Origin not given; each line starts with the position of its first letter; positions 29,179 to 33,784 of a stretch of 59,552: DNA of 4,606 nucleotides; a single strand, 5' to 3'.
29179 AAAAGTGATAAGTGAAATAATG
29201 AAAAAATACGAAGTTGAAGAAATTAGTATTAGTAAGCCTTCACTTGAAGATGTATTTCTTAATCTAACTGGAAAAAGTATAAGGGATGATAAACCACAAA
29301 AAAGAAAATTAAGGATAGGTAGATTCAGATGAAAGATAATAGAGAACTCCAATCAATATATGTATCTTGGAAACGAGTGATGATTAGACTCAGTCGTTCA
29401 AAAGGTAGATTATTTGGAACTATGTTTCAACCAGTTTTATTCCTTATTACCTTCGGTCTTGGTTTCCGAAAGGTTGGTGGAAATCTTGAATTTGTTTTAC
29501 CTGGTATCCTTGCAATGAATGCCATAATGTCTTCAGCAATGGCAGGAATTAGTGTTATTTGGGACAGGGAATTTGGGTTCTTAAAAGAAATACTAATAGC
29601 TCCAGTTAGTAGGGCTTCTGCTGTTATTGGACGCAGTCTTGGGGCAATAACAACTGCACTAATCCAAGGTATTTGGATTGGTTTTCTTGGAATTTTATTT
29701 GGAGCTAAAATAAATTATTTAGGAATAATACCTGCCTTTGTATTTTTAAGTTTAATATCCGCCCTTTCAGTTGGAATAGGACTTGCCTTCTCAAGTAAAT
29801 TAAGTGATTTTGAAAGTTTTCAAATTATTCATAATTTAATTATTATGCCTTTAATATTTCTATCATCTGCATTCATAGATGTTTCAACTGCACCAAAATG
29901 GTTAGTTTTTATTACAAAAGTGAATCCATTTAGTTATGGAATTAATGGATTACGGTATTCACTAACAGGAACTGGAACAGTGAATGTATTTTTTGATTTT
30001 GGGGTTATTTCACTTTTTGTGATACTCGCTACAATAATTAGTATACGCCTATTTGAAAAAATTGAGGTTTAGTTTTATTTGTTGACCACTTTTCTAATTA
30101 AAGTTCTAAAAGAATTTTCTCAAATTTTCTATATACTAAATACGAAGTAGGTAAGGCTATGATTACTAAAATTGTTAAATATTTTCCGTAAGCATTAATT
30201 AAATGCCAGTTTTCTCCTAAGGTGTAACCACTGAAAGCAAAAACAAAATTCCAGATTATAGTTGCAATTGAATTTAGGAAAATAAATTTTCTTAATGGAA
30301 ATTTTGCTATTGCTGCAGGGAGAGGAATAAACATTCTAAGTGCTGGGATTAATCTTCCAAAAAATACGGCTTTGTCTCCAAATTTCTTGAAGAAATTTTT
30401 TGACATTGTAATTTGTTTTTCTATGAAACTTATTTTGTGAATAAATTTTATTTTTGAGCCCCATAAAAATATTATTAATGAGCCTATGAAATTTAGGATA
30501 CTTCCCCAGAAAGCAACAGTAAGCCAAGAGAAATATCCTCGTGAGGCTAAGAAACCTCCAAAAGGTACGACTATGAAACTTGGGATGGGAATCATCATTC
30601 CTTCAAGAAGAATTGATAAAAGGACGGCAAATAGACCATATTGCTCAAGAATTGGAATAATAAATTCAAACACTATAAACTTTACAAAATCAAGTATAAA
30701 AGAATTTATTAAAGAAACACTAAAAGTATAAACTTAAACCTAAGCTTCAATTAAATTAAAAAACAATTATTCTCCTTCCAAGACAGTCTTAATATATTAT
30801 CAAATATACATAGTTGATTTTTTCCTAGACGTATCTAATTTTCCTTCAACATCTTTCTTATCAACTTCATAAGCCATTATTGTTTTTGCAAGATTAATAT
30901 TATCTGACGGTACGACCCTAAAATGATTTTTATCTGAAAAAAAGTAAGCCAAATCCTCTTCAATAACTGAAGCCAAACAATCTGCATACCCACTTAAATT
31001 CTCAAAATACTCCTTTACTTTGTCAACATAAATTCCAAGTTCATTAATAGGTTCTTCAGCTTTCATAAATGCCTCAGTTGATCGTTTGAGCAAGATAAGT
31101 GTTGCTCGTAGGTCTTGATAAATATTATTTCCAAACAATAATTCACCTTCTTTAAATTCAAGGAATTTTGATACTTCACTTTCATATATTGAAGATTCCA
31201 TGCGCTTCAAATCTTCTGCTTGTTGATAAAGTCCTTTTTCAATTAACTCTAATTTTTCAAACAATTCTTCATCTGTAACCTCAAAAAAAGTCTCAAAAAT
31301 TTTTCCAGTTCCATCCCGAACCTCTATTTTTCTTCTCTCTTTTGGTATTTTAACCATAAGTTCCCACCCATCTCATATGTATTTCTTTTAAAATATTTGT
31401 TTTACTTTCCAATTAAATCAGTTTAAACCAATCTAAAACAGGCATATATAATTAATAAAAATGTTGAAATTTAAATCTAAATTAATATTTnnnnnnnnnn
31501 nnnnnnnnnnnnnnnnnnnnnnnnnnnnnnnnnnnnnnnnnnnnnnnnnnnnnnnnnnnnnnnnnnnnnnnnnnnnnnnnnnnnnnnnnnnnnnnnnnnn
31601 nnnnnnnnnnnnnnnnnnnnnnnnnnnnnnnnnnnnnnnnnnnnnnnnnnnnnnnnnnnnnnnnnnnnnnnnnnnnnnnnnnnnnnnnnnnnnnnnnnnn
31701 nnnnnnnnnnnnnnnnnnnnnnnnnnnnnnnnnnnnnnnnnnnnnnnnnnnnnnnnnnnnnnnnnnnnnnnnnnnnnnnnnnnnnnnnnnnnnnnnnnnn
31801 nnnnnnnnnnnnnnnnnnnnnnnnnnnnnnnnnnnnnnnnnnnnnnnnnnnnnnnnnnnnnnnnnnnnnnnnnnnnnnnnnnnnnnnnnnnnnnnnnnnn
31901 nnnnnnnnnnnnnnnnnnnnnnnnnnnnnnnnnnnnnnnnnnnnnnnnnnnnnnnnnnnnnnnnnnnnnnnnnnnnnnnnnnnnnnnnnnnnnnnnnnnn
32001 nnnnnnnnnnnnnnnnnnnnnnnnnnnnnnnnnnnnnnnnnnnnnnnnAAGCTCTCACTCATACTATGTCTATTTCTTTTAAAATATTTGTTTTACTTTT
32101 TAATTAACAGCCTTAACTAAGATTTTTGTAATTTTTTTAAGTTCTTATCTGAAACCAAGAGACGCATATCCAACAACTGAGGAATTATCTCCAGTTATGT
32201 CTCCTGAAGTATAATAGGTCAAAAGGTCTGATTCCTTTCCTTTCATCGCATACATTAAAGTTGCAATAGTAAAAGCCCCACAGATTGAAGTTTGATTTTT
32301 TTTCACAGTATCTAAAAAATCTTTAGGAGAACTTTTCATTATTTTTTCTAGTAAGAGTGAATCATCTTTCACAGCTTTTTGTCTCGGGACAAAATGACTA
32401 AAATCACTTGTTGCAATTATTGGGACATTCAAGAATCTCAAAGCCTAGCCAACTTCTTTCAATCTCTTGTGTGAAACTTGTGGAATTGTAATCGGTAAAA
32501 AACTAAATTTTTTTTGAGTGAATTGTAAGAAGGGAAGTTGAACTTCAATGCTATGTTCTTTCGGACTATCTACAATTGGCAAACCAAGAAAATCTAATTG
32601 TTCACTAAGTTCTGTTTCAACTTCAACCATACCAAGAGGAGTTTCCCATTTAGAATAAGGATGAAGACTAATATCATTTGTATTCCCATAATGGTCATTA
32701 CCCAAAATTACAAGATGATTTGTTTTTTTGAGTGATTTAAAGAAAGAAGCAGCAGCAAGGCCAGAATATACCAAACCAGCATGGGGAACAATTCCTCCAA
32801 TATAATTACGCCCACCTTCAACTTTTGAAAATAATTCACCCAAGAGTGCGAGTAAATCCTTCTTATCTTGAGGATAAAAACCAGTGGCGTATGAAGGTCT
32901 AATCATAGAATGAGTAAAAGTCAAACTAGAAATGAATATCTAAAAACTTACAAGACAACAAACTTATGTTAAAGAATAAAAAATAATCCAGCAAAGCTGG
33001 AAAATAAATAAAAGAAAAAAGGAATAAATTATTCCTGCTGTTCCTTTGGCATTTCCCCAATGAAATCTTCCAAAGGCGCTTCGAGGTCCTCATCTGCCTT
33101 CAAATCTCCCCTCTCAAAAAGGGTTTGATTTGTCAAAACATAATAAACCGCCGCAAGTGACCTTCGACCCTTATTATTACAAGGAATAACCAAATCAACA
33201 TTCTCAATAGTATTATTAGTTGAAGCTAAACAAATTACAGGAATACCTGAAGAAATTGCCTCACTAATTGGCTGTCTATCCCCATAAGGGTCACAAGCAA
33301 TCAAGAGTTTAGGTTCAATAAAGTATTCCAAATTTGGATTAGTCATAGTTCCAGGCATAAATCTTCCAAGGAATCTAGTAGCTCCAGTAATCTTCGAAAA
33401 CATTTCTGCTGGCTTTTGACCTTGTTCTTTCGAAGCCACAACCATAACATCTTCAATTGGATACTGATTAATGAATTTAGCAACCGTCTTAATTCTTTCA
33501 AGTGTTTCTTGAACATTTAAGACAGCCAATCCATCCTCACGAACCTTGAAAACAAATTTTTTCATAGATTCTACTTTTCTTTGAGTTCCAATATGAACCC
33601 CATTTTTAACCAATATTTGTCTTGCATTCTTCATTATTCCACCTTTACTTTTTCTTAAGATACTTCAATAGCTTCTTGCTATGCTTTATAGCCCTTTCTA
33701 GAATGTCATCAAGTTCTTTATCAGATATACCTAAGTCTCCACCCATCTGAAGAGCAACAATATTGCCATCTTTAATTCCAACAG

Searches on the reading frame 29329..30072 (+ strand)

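Call 75: search_protein_families(library=pfam, proteins=[window:29329-30072:+])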
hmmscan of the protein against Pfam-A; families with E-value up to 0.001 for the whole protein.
window:29329-30072:+ (247 aa): 2 families
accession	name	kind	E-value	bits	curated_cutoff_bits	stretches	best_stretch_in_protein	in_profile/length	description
PF01061.29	ABC2_membrane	-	6e-31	108.1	26.9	1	10-211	3-209/211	ABC-2 type transporter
PF12698.13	ABC2_membrane_3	-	1.9e-15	57.3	31.6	1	50-239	158-346/347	ABC-2 family transporter protein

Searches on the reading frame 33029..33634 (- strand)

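Call 75: search_protein_families(library=pfam, proteins=[window:33029-33634:-])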
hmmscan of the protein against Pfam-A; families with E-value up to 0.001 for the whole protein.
window:33029-33634:- (201 aa): 1 family
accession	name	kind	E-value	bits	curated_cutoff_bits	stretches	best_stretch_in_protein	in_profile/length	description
PF00318.25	Ribosomal_S2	-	1.9e-20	73.5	26.1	2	107-168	149-210/216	Ribosomal protein S2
